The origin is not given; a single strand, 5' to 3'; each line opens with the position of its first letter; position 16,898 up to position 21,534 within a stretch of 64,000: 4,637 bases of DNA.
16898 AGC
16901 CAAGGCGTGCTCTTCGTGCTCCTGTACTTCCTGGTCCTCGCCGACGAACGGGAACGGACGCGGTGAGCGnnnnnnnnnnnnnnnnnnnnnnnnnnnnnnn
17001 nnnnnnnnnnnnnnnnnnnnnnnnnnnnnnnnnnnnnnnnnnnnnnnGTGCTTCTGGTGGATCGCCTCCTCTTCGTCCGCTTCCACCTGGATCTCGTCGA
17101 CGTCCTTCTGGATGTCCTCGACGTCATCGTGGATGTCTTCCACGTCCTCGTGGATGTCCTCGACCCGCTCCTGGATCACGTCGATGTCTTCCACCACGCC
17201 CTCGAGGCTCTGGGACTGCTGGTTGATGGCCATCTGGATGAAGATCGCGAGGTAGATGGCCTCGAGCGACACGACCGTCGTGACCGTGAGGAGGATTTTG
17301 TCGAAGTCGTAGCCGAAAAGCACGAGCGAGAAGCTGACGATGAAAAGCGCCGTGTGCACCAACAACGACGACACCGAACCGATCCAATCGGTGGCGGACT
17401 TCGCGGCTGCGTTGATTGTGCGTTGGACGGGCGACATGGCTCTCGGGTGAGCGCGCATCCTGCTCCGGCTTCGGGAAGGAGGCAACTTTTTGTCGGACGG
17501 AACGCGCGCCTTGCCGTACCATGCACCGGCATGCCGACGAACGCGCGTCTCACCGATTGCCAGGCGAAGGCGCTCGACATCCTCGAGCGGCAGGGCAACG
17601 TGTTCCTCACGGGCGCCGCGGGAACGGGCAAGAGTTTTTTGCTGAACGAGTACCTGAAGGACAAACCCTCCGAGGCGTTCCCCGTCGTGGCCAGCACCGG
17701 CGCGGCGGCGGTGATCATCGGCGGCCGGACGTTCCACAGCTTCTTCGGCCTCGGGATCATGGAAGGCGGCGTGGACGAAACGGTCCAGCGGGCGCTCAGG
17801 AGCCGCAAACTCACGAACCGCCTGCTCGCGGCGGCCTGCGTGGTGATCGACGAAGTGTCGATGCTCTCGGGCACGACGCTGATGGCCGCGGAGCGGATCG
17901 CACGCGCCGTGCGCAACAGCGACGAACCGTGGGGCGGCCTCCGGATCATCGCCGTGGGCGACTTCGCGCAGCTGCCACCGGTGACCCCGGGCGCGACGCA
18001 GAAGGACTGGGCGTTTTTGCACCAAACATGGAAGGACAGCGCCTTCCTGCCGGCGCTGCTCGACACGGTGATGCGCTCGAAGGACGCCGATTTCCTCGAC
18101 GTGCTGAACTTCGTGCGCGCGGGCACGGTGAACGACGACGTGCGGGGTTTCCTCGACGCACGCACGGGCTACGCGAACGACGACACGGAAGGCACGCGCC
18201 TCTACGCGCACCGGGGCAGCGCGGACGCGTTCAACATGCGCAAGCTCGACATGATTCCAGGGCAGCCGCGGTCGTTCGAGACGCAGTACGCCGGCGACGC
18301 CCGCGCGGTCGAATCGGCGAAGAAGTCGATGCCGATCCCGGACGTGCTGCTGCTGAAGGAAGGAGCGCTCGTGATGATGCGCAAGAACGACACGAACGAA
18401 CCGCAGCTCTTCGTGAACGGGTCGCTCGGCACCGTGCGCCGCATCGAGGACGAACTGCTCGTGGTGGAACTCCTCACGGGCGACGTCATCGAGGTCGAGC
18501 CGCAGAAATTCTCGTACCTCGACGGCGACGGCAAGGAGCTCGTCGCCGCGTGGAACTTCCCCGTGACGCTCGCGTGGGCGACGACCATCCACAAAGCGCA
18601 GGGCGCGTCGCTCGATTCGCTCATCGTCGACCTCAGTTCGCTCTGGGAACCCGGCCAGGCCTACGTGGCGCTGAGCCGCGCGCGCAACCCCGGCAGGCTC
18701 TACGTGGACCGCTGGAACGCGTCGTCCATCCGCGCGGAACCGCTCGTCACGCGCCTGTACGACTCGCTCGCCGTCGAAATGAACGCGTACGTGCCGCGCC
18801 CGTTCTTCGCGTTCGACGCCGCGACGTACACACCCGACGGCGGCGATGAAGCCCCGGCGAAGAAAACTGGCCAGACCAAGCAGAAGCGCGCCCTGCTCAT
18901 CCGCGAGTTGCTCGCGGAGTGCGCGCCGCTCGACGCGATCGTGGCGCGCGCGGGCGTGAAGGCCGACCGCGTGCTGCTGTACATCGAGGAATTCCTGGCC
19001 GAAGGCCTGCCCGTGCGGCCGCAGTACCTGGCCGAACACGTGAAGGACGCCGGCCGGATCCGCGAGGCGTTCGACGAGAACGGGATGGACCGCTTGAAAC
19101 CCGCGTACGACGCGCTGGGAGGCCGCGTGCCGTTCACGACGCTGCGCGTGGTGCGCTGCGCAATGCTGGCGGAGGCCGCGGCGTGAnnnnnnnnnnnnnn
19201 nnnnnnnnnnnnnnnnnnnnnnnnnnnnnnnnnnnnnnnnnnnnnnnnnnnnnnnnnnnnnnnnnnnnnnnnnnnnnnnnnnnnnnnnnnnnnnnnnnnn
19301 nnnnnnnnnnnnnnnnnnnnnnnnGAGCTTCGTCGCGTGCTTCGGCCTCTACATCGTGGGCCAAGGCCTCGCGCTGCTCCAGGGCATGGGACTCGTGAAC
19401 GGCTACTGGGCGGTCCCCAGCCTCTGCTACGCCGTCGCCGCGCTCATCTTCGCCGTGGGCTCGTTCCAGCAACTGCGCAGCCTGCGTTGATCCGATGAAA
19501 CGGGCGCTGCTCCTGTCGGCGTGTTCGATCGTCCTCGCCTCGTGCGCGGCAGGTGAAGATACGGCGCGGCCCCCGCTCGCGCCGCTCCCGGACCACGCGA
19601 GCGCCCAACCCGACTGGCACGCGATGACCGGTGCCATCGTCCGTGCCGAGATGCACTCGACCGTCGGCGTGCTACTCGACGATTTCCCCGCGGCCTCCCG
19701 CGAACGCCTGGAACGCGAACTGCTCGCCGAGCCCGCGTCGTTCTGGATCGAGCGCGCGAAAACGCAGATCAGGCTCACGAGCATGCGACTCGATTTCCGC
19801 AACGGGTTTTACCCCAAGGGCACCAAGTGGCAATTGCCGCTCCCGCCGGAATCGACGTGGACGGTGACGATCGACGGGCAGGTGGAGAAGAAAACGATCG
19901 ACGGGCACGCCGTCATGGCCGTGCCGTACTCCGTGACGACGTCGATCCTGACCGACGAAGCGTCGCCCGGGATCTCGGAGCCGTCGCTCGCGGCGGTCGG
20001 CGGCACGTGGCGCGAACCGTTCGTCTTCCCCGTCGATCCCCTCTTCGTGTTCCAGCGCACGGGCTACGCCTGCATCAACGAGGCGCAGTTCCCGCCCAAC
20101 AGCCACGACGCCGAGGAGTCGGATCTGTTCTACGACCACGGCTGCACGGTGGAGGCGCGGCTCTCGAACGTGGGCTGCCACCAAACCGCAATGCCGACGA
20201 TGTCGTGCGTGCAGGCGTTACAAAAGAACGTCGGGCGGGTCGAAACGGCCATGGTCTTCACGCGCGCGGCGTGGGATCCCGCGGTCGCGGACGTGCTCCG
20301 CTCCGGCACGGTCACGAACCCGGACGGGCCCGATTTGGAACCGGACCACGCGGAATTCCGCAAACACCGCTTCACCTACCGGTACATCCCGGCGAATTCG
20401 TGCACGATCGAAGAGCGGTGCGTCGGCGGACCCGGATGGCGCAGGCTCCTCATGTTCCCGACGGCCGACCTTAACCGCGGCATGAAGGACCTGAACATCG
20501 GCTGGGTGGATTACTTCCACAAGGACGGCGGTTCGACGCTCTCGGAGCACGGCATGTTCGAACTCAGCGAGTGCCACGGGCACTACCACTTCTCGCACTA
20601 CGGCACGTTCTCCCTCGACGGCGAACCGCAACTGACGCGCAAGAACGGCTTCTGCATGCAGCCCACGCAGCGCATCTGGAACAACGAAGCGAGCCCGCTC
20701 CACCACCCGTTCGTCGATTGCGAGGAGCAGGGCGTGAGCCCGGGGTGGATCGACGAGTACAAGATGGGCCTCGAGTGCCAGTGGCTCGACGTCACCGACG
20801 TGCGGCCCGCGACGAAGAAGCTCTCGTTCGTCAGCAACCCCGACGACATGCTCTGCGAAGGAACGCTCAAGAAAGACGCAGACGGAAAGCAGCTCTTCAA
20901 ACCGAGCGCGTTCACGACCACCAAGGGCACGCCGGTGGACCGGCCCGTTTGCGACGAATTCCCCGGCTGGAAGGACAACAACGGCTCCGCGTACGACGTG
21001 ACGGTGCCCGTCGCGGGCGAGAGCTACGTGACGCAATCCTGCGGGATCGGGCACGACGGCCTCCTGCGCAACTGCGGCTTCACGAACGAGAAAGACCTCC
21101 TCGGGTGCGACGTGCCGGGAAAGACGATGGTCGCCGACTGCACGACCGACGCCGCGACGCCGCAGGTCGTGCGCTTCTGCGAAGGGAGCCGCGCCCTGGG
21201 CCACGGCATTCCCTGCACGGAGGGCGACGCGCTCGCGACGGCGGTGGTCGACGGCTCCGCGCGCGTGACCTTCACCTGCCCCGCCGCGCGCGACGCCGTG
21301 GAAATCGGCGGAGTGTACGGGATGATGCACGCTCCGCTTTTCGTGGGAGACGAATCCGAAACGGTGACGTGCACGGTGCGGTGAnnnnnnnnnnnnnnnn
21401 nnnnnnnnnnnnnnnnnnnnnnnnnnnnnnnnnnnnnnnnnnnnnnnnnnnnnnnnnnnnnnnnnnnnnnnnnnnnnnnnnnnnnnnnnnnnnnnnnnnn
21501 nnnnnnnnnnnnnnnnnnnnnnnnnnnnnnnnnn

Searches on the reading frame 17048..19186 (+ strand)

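Call 102: search_protein_families(library=pfam, proteins=[window:17048-19186:+], max_evalue=0.001)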
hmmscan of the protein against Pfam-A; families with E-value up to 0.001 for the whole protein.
window:17048-19186:+ (712 aa): 8 families
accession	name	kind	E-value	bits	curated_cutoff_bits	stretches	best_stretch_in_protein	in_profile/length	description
PF05970.20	PIF1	-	1.4e-30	107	25.9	1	180-363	20-219/223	PIF1-like helicase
PF13604.12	AAA_30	-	6.5e-13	49.3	27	1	168-363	2-175/191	AAA domain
PF13245.12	AAA_19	-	8.3e-10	39.4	25.1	1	172-313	1-133/134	AAA domain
PF13401.12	AAA_22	-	1.4e-06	29.1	27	1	181-287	4-110/130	AAA domain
PF14493.12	HTH_40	-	5.9e-06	26.9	27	1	621-703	8-89/89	Helix-turn-helix domain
PF02689.20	Herpes_Helicase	-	0.00021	19.9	27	1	497-555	718-778/808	Helicase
PF13191.12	AAA_16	-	0.00025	22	32.6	1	181-209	23-51/167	AAA ATPase domain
PF01443.25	Viral_helicase1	-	0.00032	21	21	0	511-547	179-222/228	Viral superfamily 1 RNA helicase core domain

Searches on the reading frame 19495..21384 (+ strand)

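Call 102: search_protein_families(library=pfam, proteins=[window:19495-21384:+], max_evalue=0.001)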
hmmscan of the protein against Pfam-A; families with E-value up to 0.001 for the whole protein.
window:19495-21384:+ (629 aa): 1 family
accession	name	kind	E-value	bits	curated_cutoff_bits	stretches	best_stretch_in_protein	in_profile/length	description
PF01186.22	Lysyl_oxidase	-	1.3e-12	48.2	20.4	1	351-458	74-183/204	Lysyl oxidase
